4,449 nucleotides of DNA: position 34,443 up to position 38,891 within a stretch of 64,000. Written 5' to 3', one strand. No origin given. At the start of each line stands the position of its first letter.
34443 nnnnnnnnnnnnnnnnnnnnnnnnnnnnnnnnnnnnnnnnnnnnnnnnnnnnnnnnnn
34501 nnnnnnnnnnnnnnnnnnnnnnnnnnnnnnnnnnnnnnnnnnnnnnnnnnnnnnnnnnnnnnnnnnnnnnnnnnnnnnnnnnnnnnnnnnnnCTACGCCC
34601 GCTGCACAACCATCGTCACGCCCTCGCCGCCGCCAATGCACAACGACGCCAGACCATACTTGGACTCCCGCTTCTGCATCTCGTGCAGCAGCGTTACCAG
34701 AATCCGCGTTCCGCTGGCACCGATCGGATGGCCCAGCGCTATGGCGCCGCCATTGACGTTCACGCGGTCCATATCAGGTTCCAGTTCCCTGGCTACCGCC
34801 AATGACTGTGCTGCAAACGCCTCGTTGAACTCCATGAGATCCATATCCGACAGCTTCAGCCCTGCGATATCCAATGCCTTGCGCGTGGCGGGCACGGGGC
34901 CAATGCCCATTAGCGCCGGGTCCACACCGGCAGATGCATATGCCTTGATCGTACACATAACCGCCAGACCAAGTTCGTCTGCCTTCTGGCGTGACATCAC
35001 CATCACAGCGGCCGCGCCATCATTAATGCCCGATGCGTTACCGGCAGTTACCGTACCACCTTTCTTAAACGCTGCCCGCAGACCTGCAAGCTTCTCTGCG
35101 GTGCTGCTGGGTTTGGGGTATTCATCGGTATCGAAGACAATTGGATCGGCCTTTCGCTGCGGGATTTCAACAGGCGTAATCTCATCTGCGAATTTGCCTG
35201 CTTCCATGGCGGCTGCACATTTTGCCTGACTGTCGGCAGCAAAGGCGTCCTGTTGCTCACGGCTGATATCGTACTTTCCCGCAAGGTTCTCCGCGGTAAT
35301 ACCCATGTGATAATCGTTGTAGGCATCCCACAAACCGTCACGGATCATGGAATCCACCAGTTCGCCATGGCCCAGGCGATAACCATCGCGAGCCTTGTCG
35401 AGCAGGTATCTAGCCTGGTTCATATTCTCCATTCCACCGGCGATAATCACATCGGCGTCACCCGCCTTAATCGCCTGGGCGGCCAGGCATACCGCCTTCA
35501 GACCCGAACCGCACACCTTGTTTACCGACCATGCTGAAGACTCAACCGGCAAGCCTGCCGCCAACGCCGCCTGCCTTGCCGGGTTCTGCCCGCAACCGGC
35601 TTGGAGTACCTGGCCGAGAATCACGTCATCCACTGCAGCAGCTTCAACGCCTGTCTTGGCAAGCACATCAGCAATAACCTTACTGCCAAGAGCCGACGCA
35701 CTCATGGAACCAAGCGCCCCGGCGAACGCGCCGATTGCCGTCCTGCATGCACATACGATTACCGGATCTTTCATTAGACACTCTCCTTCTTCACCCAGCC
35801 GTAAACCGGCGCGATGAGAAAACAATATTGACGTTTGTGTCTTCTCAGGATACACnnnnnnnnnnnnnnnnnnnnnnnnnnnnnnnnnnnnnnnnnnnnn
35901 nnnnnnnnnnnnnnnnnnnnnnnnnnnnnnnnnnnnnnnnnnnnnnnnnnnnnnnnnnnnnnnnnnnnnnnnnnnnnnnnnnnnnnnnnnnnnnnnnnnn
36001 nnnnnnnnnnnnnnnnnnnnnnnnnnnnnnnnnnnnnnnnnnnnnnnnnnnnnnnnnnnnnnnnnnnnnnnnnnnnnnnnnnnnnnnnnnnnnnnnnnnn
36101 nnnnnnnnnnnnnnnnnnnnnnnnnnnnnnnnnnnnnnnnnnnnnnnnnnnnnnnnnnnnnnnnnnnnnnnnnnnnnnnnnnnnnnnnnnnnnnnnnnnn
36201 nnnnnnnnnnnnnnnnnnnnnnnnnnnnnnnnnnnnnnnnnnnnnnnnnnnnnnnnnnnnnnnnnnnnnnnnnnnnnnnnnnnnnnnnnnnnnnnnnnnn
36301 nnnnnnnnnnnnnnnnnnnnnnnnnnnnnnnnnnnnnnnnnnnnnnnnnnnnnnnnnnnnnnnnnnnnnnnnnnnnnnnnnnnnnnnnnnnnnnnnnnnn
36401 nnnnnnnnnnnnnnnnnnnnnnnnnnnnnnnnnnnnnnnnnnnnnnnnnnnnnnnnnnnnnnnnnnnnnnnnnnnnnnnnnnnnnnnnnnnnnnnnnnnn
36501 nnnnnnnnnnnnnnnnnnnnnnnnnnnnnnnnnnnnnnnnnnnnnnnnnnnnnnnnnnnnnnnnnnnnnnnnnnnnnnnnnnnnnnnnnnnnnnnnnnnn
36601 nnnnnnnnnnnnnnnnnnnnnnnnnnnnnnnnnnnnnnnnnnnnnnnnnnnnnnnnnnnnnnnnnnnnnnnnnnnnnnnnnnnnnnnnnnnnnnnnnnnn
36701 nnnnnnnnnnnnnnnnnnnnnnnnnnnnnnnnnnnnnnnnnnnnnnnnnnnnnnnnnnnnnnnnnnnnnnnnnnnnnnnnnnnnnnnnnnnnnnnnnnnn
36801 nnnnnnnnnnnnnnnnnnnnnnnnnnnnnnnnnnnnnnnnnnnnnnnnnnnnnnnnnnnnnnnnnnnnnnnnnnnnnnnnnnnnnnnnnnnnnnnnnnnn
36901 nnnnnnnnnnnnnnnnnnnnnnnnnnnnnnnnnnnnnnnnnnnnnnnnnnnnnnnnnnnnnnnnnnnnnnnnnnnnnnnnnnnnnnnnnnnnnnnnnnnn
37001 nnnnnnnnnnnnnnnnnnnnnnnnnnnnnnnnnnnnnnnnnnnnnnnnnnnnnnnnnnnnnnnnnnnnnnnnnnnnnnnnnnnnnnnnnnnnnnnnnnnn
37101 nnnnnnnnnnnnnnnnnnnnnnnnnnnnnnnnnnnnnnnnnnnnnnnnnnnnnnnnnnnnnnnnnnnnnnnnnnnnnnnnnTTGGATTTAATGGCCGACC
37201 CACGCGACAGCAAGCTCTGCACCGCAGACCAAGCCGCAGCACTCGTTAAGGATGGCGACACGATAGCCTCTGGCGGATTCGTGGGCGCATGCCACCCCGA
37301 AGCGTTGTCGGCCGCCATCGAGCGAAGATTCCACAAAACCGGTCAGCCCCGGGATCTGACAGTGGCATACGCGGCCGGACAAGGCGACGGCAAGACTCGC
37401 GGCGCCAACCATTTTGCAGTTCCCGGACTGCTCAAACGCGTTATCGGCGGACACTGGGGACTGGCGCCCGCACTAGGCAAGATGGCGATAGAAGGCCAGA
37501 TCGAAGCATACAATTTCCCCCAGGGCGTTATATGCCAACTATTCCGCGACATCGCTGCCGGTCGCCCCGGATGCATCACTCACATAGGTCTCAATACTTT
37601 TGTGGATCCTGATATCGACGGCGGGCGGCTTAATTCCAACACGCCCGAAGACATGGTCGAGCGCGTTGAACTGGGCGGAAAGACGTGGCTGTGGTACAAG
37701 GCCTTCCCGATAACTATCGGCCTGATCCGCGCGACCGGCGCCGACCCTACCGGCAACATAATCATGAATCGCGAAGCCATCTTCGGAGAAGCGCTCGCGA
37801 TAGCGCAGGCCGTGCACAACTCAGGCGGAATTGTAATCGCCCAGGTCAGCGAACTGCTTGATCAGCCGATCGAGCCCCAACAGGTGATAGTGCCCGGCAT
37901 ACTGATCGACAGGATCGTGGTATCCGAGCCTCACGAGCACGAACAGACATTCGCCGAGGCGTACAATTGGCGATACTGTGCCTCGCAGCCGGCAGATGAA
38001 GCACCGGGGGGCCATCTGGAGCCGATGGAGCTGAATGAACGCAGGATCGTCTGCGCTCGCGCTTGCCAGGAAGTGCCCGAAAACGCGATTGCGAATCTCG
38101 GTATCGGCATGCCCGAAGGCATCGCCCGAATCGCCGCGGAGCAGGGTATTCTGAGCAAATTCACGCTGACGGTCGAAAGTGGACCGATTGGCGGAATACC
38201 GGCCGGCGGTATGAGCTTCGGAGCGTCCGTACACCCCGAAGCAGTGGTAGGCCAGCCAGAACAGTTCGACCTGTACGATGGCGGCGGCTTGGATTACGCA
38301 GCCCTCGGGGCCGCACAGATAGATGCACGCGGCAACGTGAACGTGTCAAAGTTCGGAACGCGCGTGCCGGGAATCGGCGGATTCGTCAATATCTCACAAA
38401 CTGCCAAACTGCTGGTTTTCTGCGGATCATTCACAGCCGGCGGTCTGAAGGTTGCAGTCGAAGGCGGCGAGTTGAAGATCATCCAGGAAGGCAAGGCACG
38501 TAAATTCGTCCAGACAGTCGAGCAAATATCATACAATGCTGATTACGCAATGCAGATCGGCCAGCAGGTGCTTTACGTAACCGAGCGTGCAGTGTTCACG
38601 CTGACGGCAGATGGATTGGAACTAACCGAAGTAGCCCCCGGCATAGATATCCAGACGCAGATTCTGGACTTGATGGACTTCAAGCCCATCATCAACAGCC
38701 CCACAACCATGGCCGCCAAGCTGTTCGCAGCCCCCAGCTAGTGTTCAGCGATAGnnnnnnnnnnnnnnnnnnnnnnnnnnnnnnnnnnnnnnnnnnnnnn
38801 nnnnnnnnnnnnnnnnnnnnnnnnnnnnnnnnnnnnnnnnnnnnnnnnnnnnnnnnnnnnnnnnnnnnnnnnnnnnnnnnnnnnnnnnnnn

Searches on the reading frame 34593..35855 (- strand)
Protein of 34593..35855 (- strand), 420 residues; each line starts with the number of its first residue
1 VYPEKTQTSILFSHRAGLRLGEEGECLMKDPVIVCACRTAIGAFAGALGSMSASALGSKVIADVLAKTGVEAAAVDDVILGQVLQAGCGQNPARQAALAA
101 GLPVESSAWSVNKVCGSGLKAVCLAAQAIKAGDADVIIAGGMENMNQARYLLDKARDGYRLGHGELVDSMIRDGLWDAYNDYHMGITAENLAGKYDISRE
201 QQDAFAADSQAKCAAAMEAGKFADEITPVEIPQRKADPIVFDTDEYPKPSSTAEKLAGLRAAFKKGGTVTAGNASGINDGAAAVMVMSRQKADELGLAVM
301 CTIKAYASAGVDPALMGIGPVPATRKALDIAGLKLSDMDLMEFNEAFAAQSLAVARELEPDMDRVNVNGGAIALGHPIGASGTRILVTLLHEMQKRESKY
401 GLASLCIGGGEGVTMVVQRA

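Call 21: search_protein_families(library=pfam, proteins=[window:34593-35855:-], max_evalue=0.001)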
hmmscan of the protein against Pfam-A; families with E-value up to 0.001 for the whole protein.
window:34593-35855:- (420 aa): 3 families
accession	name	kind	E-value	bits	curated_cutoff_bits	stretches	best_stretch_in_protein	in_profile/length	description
PF00108.29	Thiolase_N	-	6.7e-102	340.7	26.4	1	32-289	2-259/260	Thiolase, N-terminal domain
PF02803.24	Thiolase_C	-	1.3e-51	173.9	27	1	299-419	3-123/123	Thiolase, C-terminal domain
PF00109.32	ketoacyl-synt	-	1.6e-05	25.1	20.8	1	108-147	167-206/252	Beta-ketoacyl synthase, N-terminal domain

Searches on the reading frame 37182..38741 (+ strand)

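Call 22: search_protein_families(library=pfam, proteins=[window:37182-38741:+], max_evalue=0.001)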
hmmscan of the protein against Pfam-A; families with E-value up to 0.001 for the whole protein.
window:37182-38741:+ (519 aa): 1 family
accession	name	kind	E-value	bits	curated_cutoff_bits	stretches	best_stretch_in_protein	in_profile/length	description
PF01144.29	CoA_trans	-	2.9e-33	115.5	23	1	14-247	3-216/217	Coenzyme A transferase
